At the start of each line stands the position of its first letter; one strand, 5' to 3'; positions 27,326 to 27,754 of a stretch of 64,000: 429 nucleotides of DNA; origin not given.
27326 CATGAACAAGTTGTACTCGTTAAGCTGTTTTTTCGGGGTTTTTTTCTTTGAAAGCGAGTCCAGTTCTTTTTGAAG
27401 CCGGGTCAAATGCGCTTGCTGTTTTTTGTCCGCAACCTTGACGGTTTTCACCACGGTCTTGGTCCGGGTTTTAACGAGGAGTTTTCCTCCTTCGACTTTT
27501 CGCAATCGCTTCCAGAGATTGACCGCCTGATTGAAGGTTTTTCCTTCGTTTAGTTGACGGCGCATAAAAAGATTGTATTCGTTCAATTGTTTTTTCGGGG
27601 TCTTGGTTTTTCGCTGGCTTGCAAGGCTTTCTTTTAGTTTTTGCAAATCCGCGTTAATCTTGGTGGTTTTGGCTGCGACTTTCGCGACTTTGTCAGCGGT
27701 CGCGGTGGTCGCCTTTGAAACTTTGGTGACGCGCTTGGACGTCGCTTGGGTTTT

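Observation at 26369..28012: Novel lysine-rich protein combining an H1-like tail, two tandem HMG-box-like half motifs and repeated NAYFY modules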

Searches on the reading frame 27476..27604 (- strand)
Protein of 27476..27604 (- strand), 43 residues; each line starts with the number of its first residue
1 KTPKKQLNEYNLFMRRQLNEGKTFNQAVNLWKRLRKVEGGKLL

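Call 15: search_solved_structures(query=A2, max_evalue=10, show_alignments=5)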
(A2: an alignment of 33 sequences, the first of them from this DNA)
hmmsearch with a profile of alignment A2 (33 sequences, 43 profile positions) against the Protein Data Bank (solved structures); distinct sequences matched with E-value up to 10: 3.
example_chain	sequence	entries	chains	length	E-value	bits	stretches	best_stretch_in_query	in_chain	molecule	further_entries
5b83_A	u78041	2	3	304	0.057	16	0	13-24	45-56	tetra ubiquitin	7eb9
7yui_A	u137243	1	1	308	0.061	15.9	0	13-24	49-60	Polyubiquitin-C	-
5h07_A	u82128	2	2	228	0.41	13.3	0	13-24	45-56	Polyubiquitin-C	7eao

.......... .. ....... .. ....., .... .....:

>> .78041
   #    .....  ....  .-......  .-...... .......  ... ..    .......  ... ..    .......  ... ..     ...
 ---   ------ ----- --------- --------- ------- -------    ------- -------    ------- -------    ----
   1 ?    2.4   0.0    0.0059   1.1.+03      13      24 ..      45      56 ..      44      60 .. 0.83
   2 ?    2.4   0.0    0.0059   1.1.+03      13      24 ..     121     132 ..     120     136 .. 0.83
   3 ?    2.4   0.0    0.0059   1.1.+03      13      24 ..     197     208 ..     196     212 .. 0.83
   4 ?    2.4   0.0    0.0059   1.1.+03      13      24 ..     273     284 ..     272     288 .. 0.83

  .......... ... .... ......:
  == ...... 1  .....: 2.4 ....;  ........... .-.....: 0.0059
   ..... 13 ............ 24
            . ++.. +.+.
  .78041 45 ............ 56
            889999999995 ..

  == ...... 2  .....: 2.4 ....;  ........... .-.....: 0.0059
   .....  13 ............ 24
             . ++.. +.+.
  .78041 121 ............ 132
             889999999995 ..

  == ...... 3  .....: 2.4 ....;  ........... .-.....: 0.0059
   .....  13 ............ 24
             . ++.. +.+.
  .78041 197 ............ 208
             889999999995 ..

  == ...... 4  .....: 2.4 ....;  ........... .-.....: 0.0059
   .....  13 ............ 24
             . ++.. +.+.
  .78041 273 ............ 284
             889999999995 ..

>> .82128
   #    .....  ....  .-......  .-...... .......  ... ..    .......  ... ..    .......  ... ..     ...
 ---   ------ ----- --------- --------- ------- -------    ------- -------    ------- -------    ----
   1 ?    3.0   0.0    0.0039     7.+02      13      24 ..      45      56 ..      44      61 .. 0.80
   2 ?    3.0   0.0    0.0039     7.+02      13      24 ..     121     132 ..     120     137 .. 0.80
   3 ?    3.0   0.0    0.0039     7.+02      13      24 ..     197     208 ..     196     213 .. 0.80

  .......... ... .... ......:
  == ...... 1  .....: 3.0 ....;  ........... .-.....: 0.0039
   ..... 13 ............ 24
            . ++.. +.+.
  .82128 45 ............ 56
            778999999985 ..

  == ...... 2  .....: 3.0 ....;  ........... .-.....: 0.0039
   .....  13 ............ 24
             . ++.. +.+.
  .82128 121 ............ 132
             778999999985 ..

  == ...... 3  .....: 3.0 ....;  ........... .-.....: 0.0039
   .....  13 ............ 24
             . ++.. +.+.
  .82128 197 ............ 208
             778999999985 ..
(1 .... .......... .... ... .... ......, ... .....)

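Call 16: search_protein_families(library=pfam, alignment_id=A2, max_evalue=10)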
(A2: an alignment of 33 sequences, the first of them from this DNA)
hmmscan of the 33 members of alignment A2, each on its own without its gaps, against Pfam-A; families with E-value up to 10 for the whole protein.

A. member 1, seq(43 aa): 1 family
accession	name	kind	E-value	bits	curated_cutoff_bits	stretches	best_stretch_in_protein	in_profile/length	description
PF09011.16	HMG_box_2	-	0.1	13.7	22.4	1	1-30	2-31/72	HMG-box domain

B. families by the number of members that match (of 33 scanned): 13 families
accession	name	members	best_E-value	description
PF04690.20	YABBY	9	0.013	YABBY protein, C-terminal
PF16794.11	fn3_4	4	0.048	Fibronectin-III type domain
PF09011.16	HMG_box_2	3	0.022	HMG-box domain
PF13041.12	PPR_2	2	0.012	PPR repeat family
PF24825.1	SNU71_RBD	2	0.063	SNU71 RNA binding domain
PF03832.18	WSK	1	0.0017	WSK motif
PF19390.4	DUF5965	1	0.046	Family of unknown function (DUF5965)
PF05793.18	TFIIF_alpha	1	0.051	Transcription initiation factor IIF, alpha subunit (TFIIF-alpha)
PF05537.16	DUF759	1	0.053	Borrelia burgdorferi protein of unknown function (DUF759)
PF01498.24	HTH_Tnp_Tc3_2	1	0.065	Transposase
PF03658.20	Ub-RnfH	1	0.1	RnfH family Ubiquitin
PF12549.13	TOH_N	1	0.14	Tyrosine hydroxylase N terminal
PF00639.27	Rotamase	1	0.14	PPIC-type PPIASE domain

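Call 45: search_protein_representatives(alignment_id=A2)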
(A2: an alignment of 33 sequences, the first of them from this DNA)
Query: 33 sequences, 43 profile positions. Proteins with E-value up to 0.001 (for the whole library): 374; up to 1e-10: 70; up to 1e-30: 9. The best 150 are listed.
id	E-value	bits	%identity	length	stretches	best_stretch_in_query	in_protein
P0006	1.0e-54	197.7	-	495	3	1-43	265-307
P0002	3.3e-40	151.3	-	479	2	1-43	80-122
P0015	1.2e-35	136.6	-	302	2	1-43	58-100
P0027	2.0e-35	136.0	-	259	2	1-42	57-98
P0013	2.0e-34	132.8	-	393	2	1-42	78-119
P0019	7.4e-34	131.0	-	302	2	1-41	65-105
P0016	6.8e-32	124.7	-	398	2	1-43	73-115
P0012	3.0e-31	122.6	-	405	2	1-42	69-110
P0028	1.0e-30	120.9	-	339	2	1-43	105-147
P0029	2.8e-30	119.5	-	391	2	2-42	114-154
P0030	1.3e-29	117.3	-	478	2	4-42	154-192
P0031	1.8e-29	116.9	-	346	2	2-42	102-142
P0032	4.8e-29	115.5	-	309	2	2-42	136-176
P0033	1.3e-27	111.0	-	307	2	2-43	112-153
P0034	2.0e-27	110.3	-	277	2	2-40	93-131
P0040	7.4e-23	95.7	-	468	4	2-34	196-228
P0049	1.2e-16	75.8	-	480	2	4-32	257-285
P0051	5.5e-16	73.7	-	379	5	2-33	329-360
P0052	5.6e-16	73.7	-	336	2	2-38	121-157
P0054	3.5e-15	71.2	-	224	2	3-38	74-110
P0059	2.0e-14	68.8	-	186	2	2-39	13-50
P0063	6.0e-14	67.2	-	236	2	2-35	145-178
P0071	8.3e-13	63.6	-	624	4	3-34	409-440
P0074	2.1e-12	62.3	-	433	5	2-34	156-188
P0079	3.6e-11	58.3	-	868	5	4-20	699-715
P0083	7.5e-11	57.3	-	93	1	1-33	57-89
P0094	1.1e-09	53.5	-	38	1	2-32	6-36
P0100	2.2e-09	52.6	-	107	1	2-37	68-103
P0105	7.5e-09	50.9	-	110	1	2-40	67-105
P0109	1.3e-08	50.1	-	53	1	1-35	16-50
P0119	3.6e-08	48.7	-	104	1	2-37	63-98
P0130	8.2e-08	47.6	-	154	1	3-33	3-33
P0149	5.9e-07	44.9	-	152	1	1-38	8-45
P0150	6.0e-07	44.8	-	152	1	2-41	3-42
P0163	1.2e-06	43.9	-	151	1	3-33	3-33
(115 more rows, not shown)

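Call 48: search_protein_families(library=pfam, proteins=[P0040, P0051, P0071, P0049, P0052, P0074, P0054, P0059, P0063, P0079], max_evalue=0.1)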
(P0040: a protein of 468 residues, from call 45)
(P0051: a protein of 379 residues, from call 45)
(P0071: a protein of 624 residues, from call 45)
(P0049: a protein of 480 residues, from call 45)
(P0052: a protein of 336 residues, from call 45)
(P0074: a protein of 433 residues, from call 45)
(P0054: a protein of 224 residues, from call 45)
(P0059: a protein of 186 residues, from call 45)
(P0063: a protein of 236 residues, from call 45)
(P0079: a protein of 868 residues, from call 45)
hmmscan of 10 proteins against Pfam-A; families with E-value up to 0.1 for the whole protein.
P0040 (468 aa): 5 families
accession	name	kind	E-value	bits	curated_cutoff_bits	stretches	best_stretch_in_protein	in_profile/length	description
PF13368.11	Toprim_C_rpt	-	7.7e-13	48.6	22.3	1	105-155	4-55/57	Topoisomerase C-terminal repeat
PF09011.16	HMG_box_2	-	0.00032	21.8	22.4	0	281-300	2-21/72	HMG-box domain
PF00505.25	HMG_box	-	0.0026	18.6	25.4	0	218-242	32-56/69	HMG (high mobility group) box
PF24296.1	SrfA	-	0.043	14.3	27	0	214-234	9-29/73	SrfA protein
PF00742.24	Homoserine_dh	-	0.083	13.2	22.9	0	342-387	15-60/173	Homoserine dehydrogenase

P0051 (379 aa): 7 families
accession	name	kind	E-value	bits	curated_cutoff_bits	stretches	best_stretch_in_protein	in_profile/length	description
PF13368.11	Toprim_C_rpt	-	1.4e-13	51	22.3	1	22-67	5-51/57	Topoisomerase C-terminal repeat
PF02572.21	CobA_CobO_BtuR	-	0.0002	22.1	25.7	0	141-202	10-68/172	ATP:corrinoid adenosyltransferase BtuR/CobO/CobP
PF24815.1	HMG_WDHD1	-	0.00057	20.2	51.6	0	290-309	32-51/51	WDHD1 HMG box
PF10503.15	Esterase_PHB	-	0.0011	18.6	23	0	155-215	116-172/219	Esterase PHB depolymerase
PF00505.25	HMG_box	-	0.0022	18.8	25.4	0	211-225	1-15/69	HMG (high mobility group) box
PF06760.16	DUF1221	-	0.0023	17.9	25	0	341-370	25-54/215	Protein of unknown function (DUF1221)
PF09011.16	HMG_box_2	-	0.049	14.8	22.4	0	112-137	37-62/72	HMG-box domain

P0071 (624 aa): 2 families
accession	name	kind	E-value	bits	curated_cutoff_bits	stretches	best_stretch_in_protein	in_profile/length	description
PF13368.11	Toprim_C_rpt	-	2.4e-15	56.6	22.3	2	280-325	5-51/57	Topoisomerase C-terminal repeat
PF09011.16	HMG_box_2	-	0.00074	20.6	22.4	0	602-621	40-59/72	HMG-box domain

P0049 (480 aa): 0 families

P0052 (336 aa): 0 families

P0074 (433 aa): 0 families

P0054 (224 aa): 1 family
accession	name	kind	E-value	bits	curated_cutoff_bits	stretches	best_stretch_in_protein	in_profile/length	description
PF04690.20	YABBY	-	0.083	13.7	28.6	0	139-164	11-37/69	YABBY protein, C-terminal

P0059 (186 aa): 2 families
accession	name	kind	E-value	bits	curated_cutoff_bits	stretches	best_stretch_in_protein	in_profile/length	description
PF06602.19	Myotub-related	-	1.6e-05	24.4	25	1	35-79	11-54/352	Myotubularin-like phosphatase domain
PF00612.33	IQ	-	0.099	12.9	20.3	1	57-68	2-13/21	IQ calmodulin-binding motif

P0063 (236 aa): 3 families
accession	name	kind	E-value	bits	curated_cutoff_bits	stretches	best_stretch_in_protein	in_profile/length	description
PF04690.20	YABBY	-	5.6e-06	27.1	28.6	1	132-160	7-35/69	YABBY protein, C-terminal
PF08535.16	KorB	-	0.0094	16.3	22.3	0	147-179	56-88/89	KorB domain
PF13026.12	DUF3887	-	0.083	14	31.8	0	211-235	17-41/91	Protein of unknown function (DUF3887)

P0079 (868 aa): 9 families
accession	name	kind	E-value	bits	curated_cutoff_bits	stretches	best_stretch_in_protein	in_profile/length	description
PF00505.25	HMG_box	-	5.1e-104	341.2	25.4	10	700-749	3-52/69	HMG (high mobility group) box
PF09011.16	HMG_box_2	-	1.7e-91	301.3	22.4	10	607-669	2-64/72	HMG-box domain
PF24815.1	HMG_WDHD1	-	2.6e-42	143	51.6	6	703-747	3-48/51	WDHD1 HMG box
PF04690.20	YABBY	-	1.4e-26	93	28.6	3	699-723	22-46/69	YABBY protein, C-terminal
PF08073.18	CHDNT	-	5.6e-09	36.1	27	0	103-138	13-48/54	CHDNT (NUC034) domain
PF06244.18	Ccdc124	-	0.0013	19.5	24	0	192-230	35-73/82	Coiled-coil domain-containing protein 124 /Oxs1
PF18373.7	Spectrin_2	-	0.01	16.4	26.4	1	300-346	22-68/78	Spectrin like domain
PF16169.10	DUF4872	-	0.042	14.1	28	0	108-162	107-154/173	Domain of unknown function (DUF4872)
PF05494.18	MlaC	-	0.045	14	26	0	293-357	45-105/166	MlaC protein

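Call 51: search_protein_families(library=phrogs, proteins=[P0094, P0105, P0109, P0130, P0150, P0163, P0083, P0100, P0119], max_evalue=0.01)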
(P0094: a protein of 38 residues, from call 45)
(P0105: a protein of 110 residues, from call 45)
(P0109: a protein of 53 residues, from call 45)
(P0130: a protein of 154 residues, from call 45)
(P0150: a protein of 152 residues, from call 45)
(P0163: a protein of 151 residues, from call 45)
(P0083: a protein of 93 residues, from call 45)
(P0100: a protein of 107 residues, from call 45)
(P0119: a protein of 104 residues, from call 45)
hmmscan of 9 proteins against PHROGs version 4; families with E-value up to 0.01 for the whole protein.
P0094 (38 aa): 0 families

P0105 (110 aa): 0 families

P0109 (53 aa): 0 families

P0130 (154 aa): 0 families

P0150 (152 aa): 0 families

P0163 (151 aa): 0 families

P0083 (93 aa): 0 families

P0100 (107 aa): 0 families

P0119 (104 aa): 0 families

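Call 52: list_cluster_members(proteins=[P0040, P0071, P0052, P0074, P0054, P0063, P0130, P0105, P0083, P0149])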
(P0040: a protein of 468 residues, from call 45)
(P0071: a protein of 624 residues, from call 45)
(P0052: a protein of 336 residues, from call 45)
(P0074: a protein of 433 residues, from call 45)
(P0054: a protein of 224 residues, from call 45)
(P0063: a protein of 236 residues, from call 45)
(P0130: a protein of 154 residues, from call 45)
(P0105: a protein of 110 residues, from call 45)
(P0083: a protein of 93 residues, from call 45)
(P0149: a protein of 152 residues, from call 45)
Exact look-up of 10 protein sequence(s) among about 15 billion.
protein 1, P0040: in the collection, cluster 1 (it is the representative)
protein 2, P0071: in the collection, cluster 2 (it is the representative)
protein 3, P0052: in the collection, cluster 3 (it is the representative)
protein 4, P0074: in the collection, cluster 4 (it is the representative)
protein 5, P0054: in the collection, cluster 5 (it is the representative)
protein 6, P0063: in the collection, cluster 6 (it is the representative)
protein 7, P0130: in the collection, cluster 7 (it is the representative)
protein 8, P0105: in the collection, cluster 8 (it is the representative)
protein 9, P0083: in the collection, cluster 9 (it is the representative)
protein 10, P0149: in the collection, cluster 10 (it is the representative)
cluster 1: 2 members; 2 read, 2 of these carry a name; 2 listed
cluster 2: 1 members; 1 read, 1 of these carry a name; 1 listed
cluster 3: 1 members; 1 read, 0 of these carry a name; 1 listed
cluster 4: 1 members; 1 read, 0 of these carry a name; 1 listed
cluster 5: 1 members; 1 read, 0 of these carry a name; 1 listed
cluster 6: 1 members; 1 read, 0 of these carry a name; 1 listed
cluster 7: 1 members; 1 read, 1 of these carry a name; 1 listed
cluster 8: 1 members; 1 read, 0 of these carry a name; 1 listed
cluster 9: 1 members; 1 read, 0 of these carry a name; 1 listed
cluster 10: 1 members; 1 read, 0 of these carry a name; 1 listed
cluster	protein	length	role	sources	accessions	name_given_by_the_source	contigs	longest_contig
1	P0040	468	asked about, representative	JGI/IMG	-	hypothetical protein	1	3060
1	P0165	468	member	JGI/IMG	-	hypothetical protein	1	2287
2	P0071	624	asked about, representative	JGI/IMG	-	topoisomerase IA-like protein/ribosomal protein L12E/L44/L45/RPP1/RPP2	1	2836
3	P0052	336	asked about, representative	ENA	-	-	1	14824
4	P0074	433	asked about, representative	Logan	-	-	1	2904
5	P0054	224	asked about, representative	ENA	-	-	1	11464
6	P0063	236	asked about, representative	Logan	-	-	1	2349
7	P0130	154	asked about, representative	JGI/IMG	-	hypothetical protein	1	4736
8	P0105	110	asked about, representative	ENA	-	-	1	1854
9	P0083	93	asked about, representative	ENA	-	-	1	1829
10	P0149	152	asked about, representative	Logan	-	-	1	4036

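Call 59: find_encoding_contigs(protein=P0052, flank=7000, max_places=1)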
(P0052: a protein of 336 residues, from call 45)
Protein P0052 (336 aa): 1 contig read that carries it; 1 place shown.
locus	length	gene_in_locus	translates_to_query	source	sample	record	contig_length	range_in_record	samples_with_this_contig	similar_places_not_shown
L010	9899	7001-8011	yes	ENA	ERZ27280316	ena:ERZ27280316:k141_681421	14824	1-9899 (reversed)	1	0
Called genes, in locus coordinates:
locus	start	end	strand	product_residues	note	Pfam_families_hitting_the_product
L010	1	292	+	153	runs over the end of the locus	-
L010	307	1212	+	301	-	-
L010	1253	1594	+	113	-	-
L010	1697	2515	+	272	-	-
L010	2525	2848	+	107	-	-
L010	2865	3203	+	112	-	-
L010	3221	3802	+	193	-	-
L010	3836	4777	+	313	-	-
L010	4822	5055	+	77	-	-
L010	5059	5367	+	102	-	-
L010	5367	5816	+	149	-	-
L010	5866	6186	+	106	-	PF13384:HTH_23 (weak), PF13551:HTH_29 (weak)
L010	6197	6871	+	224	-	-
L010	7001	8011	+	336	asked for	-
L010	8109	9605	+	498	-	-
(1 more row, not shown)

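Call 60: find_encoding_contigs(protein=P0130, flank=5000, max_places=1)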
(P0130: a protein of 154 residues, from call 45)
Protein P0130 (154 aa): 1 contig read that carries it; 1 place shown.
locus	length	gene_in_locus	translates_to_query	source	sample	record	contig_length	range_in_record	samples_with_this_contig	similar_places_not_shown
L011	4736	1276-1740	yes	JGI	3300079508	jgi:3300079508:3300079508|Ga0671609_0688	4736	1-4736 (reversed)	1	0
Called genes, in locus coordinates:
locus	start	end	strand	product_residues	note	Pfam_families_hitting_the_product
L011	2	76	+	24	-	?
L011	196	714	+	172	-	-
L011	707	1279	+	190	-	-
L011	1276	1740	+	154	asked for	-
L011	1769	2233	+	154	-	-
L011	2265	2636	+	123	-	-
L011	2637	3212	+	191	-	-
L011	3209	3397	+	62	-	-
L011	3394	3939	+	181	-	-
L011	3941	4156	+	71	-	-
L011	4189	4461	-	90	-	PF09079:WHD_Cdc6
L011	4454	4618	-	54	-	-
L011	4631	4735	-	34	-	?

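Call 85: find_related_loci(query=A2, collection=viral_contigs, flank=3000)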
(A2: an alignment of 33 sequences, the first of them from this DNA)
Query A2 (43 aa) in viral_contigs; peptide patterns used: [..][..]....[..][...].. (x = any residue, [..] = any of these).
50 stretches matched a pattern; 1 encode a relative of the query (tblastn E <= 1e-3); 1 distinct loci.
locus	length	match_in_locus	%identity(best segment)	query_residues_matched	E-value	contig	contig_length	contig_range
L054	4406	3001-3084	54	5-32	4e-8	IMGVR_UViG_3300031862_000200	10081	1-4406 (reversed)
